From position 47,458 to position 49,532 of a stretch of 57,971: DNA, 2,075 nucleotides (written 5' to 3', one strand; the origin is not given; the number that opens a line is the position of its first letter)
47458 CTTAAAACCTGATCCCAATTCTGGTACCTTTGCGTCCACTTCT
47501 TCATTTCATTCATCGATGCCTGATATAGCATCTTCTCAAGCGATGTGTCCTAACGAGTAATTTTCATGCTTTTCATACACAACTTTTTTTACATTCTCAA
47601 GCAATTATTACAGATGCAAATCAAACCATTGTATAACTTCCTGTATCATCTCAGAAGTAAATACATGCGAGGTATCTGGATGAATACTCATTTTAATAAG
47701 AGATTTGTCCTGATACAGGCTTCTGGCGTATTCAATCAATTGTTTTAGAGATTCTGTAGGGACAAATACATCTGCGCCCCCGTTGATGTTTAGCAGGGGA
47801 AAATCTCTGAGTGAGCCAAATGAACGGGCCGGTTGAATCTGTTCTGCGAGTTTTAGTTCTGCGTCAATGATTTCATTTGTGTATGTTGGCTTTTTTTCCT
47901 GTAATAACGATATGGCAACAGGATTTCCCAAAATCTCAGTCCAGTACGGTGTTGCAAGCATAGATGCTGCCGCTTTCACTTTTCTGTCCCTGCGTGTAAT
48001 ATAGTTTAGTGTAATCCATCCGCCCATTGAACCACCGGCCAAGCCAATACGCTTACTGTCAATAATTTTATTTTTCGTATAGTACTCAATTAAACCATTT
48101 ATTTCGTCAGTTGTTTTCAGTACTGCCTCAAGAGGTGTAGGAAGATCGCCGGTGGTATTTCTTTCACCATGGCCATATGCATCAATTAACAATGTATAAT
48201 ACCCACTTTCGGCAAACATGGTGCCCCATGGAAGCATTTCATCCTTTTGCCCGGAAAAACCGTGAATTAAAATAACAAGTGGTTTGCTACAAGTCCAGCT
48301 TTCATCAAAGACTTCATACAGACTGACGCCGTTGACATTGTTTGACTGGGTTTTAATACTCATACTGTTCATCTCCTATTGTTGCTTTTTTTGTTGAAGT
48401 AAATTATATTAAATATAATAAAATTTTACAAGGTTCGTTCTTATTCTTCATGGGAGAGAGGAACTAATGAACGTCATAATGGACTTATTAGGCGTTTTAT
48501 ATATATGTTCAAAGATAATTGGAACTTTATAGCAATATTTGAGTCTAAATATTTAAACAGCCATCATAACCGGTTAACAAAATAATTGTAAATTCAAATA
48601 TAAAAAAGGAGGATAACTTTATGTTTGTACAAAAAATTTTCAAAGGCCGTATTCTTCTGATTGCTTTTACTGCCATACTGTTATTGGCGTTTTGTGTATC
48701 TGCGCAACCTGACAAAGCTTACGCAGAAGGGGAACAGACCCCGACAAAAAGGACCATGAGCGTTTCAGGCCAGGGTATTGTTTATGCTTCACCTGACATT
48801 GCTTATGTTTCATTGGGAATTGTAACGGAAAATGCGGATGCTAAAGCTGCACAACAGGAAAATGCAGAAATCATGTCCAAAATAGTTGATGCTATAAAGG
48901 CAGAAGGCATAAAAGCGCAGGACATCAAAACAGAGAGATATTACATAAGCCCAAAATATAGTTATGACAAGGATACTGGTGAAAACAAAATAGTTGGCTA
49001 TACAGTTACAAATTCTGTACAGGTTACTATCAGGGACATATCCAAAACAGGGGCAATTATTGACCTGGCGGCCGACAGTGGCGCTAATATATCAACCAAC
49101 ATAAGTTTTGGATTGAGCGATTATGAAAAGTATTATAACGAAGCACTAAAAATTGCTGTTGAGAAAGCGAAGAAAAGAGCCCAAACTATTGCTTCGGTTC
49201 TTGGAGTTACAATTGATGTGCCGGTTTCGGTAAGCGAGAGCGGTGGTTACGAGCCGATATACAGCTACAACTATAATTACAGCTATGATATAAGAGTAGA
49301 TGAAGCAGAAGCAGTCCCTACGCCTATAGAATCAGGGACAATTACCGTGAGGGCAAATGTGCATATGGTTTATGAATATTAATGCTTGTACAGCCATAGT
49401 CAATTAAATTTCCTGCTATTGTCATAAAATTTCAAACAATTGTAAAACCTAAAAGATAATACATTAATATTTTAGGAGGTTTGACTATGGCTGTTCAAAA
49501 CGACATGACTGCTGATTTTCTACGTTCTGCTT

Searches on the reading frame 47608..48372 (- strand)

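Call 60: search_protein_families(library=pfam, proteins=[window:47608-48372:-], max_evalue=0.00001)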
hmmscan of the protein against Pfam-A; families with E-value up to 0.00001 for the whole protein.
window:47608-48372:- (254 aa): 5 families
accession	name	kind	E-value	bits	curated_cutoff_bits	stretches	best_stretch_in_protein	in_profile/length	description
PF01738.24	DLH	-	5.6e-12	46.1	21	1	29-241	12-191/217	Dienelactone hydrolase family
PF12146.15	Hydrolase_4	-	1.3e-11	44.7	27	1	29-142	3-110/239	Serine aminopeptidase, S33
PF00326.27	Peptidase_S9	-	1.1e-10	41.8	22.6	1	53-241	10-192/213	Prolyl oligopeptidase family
PF00561.26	Abhydrolase_1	-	5.4e-08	33.2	25.8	1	31-140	1-102/245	alpha/beta hydrolase fold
PF12697.13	Abhydrolase_6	-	8.5e-07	30.3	26.3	1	33-151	1-94/217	Alpha/beta hydrolase family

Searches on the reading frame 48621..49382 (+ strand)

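Call 60: search_protein_families(library=pfam, proteins=[window:48621-49382:+], max_evalue=0.00001)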
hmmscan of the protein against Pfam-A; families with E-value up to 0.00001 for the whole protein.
window:48621-49382:+ (253 aa): 1 family
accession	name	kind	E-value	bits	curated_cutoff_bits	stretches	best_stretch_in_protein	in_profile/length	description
PF04402.19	SIMPL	-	2.2e-56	191.8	25.2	1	47-251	2-205/205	Protein of unknown function (DUF541)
